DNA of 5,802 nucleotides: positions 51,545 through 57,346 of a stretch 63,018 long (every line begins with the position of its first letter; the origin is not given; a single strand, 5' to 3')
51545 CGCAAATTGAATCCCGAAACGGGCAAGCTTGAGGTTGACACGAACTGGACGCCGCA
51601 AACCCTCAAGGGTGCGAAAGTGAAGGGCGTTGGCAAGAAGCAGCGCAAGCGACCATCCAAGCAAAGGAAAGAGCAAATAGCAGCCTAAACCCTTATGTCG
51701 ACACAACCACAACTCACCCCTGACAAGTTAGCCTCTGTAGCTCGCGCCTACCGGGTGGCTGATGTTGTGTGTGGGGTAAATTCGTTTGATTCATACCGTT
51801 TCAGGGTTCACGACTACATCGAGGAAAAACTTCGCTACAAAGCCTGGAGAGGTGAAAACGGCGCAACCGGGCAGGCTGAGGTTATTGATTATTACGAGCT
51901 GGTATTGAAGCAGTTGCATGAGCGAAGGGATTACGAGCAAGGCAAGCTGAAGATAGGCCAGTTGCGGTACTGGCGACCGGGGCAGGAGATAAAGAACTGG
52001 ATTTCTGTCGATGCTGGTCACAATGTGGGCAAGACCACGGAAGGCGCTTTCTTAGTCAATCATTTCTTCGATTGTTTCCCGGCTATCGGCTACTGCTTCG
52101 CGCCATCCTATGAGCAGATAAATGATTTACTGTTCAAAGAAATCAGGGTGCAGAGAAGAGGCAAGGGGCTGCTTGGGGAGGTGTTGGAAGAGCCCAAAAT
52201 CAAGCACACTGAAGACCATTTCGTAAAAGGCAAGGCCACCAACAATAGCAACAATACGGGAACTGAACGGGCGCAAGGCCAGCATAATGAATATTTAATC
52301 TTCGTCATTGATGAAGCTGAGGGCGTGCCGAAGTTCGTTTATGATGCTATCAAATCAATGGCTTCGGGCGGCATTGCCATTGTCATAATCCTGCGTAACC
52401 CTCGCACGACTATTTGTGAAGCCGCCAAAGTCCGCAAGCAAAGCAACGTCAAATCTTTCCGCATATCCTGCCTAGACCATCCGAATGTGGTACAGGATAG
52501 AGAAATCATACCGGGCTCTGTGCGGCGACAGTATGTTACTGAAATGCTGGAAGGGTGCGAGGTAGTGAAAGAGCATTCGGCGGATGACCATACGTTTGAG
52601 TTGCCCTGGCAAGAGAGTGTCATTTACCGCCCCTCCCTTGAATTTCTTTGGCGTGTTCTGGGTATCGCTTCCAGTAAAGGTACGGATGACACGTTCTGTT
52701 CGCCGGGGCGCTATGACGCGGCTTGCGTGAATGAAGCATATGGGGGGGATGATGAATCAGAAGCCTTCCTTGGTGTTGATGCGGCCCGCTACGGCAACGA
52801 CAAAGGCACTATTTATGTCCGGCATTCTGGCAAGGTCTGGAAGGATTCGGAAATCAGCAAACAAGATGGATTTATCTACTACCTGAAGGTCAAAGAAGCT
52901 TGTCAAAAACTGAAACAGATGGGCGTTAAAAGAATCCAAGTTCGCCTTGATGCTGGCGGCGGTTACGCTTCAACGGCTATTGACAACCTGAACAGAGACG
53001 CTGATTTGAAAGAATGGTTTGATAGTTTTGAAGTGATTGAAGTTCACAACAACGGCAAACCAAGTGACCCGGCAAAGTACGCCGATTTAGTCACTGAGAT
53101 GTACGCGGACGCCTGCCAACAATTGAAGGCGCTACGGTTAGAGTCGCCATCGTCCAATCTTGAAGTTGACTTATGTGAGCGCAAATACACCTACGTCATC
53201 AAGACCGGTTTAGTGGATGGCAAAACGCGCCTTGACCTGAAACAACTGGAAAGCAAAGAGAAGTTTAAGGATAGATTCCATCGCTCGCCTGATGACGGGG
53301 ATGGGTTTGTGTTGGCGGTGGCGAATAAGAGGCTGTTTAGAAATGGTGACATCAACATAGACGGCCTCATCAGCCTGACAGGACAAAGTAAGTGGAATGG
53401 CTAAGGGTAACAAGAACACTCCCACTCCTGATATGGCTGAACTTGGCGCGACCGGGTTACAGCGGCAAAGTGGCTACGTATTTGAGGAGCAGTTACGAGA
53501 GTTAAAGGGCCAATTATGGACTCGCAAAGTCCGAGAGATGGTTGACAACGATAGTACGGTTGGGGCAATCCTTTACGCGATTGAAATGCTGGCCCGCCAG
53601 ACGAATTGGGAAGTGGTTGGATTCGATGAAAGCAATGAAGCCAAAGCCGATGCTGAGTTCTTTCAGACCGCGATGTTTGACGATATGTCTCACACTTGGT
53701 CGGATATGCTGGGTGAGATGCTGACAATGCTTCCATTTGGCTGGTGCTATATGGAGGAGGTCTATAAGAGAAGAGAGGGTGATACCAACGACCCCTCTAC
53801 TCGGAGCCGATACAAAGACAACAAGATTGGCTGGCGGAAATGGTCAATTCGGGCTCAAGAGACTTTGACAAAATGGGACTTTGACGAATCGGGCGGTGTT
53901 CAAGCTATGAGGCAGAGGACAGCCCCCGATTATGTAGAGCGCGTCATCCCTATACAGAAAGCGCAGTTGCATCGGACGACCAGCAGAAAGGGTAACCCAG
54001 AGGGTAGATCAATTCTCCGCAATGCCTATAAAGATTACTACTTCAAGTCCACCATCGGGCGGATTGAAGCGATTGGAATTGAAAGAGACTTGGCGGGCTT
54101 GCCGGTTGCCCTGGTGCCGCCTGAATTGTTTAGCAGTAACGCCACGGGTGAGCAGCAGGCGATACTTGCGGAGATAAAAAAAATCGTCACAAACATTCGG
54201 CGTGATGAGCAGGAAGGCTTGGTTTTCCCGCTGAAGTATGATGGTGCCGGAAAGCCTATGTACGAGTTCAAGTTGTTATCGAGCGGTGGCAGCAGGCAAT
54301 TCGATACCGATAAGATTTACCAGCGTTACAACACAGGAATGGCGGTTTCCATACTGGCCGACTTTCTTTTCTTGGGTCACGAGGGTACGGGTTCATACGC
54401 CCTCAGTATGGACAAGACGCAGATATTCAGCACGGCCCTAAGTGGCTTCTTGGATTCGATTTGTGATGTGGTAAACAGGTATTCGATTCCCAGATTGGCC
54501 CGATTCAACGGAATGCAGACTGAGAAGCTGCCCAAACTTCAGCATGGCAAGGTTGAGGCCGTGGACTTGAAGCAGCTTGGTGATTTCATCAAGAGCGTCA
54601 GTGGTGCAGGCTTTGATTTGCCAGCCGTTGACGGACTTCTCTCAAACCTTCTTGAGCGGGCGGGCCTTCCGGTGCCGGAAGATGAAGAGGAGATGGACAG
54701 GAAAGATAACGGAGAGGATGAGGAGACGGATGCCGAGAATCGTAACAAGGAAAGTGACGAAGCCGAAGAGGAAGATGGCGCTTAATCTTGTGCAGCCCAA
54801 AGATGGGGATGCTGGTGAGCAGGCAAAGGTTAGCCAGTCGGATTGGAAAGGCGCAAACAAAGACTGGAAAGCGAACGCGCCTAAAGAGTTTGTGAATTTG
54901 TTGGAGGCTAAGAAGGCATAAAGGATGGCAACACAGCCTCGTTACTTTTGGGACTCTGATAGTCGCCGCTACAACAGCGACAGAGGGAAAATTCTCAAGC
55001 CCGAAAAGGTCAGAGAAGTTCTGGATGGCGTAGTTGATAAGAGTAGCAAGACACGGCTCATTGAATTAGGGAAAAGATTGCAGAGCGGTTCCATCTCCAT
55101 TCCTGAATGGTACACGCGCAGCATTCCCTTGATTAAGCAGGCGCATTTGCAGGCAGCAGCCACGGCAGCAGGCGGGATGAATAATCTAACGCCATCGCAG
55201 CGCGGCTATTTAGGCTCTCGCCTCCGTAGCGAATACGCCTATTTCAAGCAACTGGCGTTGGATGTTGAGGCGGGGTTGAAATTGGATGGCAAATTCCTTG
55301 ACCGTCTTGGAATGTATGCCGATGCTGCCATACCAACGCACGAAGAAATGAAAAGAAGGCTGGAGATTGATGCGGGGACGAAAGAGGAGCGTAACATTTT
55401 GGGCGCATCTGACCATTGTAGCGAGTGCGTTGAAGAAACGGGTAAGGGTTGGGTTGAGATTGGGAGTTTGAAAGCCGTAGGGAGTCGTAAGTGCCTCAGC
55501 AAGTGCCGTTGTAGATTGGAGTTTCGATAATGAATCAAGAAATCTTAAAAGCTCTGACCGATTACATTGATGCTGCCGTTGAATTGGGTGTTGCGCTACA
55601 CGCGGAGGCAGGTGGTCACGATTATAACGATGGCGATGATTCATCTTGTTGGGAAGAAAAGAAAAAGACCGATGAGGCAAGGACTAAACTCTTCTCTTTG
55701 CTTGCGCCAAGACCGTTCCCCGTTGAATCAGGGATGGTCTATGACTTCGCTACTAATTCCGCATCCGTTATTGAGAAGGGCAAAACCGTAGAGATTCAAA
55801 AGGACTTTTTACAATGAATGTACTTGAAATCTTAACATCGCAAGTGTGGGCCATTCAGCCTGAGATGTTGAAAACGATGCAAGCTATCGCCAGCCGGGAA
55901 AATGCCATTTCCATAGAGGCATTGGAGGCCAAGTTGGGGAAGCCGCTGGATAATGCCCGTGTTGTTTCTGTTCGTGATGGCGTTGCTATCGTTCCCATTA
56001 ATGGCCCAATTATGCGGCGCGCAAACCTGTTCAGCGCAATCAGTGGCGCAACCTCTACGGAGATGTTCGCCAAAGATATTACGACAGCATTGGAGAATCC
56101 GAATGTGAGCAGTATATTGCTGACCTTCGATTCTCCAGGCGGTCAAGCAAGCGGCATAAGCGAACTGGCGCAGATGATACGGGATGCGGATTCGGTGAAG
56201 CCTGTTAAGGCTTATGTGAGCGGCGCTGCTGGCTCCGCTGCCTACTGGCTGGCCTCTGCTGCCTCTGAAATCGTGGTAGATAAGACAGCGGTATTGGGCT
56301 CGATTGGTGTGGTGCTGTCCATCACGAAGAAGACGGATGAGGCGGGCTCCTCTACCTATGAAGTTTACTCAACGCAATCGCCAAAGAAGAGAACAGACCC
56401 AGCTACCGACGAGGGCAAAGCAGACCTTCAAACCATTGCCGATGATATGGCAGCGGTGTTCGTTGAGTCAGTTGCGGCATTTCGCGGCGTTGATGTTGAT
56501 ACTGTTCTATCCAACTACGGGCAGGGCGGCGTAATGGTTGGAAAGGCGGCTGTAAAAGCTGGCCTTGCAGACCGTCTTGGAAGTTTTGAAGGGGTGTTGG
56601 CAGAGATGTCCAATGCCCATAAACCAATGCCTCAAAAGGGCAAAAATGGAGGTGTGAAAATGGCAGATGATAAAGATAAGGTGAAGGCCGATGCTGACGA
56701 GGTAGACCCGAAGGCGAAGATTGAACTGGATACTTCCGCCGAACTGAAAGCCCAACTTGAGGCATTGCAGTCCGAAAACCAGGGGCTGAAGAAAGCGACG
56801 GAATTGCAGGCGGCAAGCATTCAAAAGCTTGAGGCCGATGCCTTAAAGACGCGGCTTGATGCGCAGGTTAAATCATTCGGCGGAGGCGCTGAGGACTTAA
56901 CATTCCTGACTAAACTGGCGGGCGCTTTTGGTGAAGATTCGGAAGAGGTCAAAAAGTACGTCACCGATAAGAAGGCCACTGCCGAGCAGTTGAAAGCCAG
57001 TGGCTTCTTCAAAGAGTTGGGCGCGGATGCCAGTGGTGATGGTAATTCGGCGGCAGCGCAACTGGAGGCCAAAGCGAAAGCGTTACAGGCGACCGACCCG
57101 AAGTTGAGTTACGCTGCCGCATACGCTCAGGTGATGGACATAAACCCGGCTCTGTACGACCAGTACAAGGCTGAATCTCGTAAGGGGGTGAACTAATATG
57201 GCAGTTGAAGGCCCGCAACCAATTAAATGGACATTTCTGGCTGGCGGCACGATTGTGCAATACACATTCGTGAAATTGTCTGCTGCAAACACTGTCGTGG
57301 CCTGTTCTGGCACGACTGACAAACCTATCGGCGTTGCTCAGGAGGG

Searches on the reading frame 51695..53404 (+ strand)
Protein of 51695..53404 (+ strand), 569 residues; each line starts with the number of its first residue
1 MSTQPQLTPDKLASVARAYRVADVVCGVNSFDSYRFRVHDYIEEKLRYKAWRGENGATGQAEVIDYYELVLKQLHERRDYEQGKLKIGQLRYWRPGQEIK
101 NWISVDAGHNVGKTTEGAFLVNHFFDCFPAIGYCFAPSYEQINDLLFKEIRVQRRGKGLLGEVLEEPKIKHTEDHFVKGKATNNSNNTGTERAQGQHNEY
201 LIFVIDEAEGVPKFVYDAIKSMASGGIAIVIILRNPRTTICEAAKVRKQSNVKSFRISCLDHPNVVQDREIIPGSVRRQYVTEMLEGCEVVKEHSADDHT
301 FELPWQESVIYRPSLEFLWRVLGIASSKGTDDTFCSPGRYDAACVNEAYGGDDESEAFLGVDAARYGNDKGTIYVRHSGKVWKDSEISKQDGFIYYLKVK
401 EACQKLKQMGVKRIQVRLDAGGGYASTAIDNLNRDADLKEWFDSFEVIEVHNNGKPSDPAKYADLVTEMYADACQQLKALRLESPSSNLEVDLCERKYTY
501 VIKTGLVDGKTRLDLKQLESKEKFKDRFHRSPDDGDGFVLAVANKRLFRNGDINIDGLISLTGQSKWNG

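Call 28: search_protein_families(library=phrogs, proteins=[window:51695-53404:+], max_evalue=0.00001)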
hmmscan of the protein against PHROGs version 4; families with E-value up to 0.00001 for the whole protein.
window:51695-53404:+ (569 aa): 1 family
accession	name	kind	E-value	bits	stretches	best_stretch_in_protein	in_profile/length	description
phrog_2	-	head and packaging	1.2e-21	78.2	1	52-546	216-593/807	terminase large subunit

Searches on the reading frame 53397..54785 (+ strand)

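Call 28: search_protein_families(library=phrogs, proteins=[window:53397-54785:+], max_evalue=0.00001)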
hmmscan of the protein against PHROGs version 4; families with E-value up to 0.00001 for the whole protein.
window:53397-54785:+ (462 aa): 1 family
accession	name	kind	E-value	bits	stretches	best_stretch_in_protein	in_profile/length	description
phrog_113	-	head and packaging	5.5e-79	267.6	1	7-446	28-434/1272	portal protein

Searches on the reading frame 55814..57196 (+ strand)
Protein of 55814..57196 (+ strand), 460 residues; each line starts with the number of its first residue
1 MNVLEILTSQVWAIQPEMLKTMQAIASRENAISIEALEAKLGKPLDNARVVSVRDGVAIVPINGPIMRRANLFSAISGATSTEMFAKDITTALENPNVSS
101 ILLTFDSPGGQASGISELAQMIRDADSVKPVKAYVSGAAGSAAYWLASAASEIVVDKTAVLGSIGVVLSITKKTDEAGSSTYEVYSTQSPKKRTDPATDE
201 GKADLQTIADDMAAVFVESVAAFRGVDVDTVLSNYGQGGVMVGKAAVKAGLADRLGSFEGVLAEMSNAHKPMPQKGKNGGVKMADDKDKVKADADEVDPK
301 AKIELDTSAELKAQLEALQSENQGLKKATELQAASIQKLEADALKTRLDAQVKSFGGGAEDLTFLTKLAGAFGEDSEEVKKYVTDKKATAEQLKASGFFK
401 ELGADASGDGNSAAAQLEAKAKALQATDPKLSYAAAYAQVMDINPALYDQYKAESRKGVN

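Call 28: search_protein_families(library=phrogs, proteins=[window:55814-57196:+], max_evalue=0.00001)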
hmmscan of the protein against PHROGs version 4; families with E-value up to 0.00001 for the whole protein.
window:55814-57196:+ (460 aa): 4 families
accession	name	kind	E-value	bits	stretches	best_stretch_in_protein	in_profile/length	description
phrog_53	-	head and packaging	3e-80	272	1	3-422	11-456/583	head maturation protease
phrog_33023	-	unknown function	2.9e-22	80.1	1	52-333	63-355/507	-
phrog_4759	-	unknown function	8.6e-21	75.6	1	34-175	60-200/209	-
phrog_94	-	head and packaging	1.8e-06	28.7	1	54-160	77-177/622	head maturation protease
